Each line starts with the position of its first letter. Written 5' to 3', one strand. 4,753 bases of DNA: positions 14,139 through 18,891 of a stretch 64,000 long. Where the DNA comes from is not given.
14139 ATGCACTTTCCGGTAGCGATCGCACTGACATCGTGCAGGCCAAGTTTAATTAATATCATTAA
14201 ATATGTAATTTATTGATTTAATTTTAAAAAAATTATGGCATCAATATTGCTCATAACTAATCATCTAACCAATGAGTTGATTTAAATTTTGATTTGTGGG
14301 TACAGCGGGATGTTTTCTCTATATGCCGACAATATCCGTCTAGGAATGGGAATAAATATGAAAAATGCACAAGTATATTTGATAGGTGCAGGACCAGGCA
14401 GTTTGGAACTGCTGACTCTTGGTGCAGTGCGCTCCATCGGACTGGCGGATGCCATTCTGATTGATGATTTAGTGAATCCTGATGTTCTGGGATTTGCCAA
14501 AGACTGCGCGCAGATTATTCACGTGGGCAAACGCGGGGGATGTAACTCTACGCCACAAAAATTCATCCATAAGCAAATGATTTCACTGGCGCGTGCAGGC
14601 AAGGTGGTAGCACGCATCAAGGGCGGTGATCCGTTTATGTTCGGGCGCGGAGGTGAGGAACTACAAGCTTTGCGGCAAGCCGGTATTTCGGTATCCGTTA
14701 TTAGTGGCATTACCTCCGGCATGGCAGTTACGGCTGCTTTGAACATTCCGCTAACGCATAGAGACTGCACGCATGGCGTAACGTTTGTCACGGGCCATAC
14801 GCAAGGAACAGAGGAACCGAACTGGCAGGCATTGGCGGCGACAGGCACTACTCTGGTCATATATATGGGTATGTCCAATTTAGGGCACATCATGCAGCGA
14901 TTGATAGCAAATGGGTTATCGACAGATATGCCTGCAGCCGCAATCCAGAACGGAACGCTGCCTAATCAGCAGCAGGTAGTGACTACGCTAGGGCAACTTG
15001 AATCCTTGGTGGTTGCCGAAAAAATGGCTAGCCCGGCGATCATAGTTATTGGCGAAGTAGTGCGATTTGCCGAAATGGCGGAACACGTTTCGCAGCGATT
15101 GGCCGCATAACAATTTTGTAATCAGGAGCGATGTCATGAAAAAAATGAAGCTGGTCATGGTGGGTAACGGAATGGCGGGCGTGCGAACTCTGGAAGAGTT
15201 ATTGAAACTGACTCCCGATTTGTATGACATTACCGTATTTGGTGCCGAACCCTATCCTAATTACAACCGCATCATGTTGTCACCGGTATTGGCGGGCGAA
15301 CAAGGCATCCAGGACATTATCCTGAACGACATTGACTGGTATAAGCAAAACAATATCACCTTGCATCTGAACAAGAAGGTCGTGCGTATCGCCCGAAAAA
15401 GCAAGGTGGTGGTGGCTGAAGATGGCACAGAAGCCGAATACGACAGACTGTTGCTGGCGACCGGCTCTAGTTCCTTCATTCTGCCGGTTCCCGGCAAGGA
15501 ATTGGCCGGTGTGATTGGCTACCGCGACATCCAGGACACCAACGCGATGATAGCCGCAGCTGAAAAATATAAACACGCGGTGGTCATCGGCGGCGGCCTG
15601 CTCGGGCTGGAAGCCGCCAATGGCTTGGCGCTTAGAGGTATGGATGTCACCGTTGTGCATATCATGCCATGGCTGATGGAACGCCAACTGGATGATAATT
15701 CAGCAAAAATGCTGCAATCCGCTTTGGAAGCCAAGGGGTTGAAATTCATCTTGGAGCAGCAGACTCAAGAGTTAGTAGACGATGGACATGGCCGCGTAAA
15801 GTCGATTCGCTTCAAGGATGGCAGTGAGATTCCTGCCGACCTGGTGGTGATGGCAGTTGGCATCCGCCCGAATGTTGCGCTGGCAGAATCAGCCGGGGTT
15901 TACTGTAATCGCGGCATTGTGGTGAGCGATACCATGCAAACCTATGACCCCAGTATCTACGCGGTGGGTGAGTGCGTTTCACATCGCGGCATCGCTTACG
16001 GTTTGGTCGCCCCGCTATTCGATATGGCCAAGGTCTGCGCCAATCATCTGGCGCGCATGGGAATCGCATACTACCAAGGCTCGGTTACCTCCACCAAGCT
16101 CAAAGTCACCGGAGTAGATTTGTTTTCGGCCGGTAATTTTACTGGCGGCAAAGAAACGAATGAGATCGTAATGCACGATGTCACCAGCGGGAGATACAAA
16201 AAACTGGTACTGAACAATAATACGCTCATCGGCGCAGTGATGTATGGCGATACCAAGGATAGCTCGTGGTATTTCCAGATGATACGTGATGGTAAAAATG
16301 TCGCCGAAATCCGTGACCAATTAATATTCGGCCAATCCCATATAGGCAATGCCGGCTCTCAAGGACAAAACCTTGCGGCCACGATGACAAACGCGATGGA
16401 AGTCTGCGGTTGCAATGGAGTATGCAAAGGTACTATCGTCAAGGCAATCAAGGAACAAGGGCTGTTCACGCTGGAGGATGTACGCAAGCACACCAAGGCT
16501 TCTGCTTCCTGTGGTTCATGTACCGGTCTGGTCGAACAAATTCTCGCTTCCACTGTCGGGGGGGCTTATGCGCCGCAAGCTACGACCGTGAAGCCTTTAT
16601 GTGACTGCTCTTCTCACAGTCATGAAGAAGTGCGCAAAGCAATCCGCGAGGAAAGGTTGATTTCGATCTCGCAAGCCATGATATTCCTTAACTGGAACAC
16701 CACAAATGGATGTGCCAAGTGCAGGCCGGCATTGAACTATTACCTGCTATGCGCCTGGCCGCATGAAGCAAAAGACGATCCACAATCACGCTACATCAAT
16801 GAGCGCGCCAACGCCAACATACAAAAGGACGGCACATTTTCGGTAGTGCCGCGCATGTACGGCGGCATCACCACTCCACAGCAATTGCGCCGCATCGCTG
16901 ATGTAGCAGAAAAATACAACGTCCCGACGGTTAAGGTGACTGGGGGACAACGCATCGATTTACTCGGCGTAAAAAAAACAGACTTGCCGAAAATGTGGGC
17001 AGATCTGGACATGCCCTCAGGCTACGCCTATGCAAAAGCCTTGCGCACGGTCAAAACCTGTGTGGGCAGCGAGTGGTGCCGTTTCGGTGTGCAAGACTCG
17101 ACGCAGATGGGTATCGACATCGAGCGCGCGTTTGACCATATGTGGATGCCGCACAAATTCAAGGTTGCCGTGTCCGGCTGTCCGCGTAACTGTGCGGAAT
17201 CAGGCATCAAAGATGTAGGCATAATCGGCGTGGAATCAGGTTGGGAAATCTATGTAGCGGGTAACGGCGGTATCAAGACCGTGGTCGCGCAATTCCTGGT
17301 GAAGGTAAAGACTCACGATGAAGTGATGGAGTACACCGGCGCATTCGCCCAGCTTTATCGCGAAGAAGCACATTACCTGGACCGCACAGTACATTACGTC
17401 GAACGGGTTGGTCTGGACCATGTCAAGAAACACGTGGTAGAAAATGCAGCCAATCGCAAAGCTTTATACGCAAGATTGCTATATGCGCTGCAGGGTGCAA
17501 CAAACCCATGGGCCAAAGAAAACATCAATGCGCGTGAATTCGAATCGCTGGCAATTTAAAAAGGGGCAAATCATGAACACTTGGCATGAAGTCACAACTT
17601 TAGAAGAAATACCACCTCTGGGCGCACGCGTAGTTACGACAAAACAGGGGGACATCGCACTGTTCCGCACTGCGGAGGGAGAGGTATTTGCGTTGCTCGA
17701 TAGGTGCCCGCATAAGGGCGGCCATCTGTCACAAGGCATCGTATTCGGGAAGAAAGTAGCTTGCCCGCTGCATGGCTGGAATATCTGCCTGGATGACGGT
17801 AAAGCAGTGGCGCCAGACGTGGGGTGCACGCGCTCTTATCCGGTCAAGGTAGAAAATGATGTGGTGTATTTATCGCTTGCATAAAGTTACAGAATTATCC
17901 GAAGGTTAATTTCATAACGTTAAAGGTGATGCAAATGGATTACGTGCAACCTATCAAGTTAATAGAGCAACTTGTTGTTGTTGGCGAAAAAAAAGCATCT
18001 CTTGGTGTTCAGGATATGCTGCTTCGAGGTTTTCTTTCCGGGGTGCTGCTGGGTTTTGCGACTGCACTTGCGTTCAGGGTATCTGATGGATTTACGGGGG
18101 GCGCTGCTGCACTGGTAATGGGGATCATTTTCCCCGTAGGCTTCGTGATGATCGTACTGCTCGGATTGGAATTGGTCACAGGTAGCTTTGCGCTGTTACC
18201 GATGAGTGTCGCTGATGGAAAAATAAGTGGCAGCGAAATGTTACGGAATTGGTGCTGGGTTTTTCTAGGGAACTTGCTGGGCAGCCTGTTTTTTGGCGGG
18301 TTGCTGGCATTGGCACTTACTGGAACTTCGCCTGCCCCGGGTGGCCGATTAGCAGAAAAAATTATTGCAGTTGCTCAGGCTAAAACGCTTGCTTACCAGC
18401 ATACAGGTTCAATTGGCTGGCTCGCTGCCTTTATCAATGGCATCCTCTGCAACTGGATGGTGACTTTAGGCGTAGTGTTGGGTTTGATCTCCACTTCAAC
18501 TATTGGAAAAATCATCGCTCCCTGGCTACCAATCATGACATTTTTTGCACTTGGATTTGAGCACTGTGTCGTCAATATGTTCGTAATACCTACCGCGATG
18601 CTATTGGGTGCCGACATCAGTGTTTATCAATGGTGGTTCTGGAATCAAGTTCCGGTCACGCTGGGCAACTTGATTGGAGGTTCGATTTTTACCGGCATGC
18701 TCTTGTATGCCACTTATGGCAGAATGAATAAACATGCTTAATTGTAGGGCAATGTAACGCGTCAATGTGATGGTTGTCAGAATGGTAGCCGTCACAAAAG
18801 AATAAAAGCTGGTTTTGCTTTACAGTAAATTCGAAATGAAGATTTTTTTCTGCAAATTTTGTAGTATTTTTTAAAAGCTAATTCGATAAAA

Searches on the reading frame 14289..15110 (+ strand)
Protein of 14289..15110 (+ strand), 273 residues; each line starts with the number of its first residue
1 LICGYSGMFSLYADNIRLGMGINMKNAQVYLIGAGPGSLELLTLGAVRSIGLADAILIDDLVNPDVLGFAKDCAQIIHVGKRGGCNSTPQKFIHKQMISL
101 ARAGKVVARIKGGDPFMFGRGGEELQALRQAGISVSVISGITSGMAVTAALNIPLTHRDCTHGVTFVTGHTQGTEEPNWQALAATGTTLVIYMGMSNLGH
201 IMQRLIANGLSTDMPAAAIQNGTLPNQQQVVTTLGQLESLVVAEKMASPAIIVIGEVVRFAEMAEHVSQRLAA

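Call 19: search_protein_families(library=pfam, proteins=[window:14289-15110:+], max_evalue=0.001)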
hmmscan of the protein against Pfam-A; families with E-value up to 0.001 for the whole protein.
window:14289-15110:+ (273 aa): 1 family
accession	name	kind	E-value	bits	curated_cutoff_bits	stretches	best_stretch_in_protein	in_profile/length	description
PF00590.25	TP_methylase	-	6e-49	167.3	27.8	1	29-237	2-211/212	Tetrapyrrole (Corrin/Porphyrin) Methylases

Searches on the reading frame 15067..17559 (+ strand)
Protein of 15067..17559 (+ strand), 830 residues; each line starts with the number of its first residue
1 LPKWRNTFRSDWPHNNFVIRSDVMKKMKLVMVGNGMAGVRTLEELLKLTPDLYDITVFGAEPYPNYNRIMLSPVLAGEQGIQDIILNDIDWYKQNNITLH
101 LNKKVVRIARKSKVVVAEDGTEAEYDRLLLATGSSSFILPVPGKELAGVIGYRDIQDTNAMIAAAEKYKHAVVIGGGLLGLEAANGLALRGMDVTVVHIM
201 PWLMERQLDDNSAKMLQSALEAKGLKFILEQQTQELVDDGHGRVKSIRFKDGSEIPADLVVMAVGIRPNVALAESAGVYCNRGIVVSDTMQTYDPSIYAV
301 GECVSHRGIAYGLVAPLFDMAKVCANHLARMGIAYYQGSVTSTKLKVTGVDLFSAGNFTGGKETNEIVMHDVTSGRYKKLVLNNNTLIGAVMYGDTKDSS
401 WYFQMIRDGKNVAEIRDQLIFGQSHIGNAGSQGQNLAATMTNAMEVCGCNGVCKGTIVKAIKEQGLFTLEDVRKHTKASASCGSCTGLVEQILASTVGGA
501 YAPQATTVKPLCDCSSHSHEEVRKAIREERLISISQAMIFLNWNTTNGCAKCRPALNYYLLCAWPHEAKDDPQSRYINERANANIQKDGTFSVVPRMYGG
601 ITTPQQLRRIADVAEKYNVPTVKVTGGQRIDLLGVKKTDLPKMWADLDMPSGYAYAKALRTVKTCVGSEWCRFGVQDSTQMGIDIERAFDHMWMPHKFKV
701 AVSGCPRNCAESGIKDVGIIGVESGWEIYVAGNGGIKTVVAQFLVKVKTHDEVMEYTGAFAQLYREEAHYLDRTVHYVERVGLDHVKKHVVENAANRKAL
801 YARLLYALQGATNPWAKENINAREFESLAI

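Call 19: search_protein_families(library=pfam, proteins=[window:15067-17559:+], max_evalue=0.001)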
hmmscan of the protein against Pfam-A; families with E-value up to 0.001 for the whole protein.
window:15067-17559:+ (830 aa): 12 families
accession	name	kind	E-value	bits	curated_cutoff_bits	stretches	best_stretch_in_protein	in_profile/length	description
PF07992.20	Pyr_redox_2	-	3.1e-60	204.5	26.1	1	27-306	1-278/291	Pyridine nucleotide-disulphide oxidoreductase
PF01077.27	NIR_SIR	-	2.8e-34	118.3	27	1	656-795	2-155/158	Nitrite and sulphite reductase 4Fe-4S domain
PF04324.20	Fer2_BFD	-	2e-26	92.5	26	2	446-494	2-49/50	BFD-like [2Fe-2S] binding domain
PF00070.33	Pyr_redox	-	2.4e-21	76.5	22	1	170-252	1-82/82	Pyridine nucleotide-disulphide oxidoreductase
PF18267.7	Rubredoxin_C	-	6.2e-20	71.4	25.9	1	342-409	2-69/70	Rubredoxin NAD+ reductase C-terminal domain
PF03460.22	NIR_SIR_ferr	-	2e-16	59.9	24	1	586-648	3-67/69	Nitrite/Sulfite reductase ferredoxin-like half domain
PF13738.12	Pyr_redox_3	-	8.3e-09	35.5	30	1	93-301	92-305/305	Pyridine nucleotide-disulphide oxidoreductase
PF01266.30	DAO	-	7.2e-07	29.5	27.9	0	171-197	2-28/353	FAD dependent oxidoreductase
PF13454.12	NAD_binding_9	-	1.2e-05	25.8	21.8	0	30-61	1-33/155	FAD-NAD(P)-binding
PF03486.20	HI0933_like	-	1.6e-05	24.9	50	0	89-137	116-167/244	HI0933-like protein Rossmann domain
PF01593.30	Amino_oxidase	-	0.00051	19.9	19.8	0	216-266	206-256/443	Flavin containing amine oxidoreductase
PF01134.28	GIDA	-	0.00065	19.3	22.1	0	172-197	3-28/391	Glucose inhibited division protein A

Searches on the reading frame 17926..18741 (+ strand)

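Call 19: search_protein_families(library=pfam, proteins=[window:17926-18741:+], max_evalue=0.001)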
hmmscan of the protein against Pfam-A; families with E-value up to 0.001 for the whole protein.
window:17926-18741:+ (271 aa): 1 family
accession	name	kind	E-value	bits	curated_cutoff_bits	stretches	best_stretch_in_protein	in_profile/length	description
PF01226.23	Form_Nir_trans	-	6.9e-72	242.1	34.6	1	12-261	2-239/240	Formate/nitrite transporter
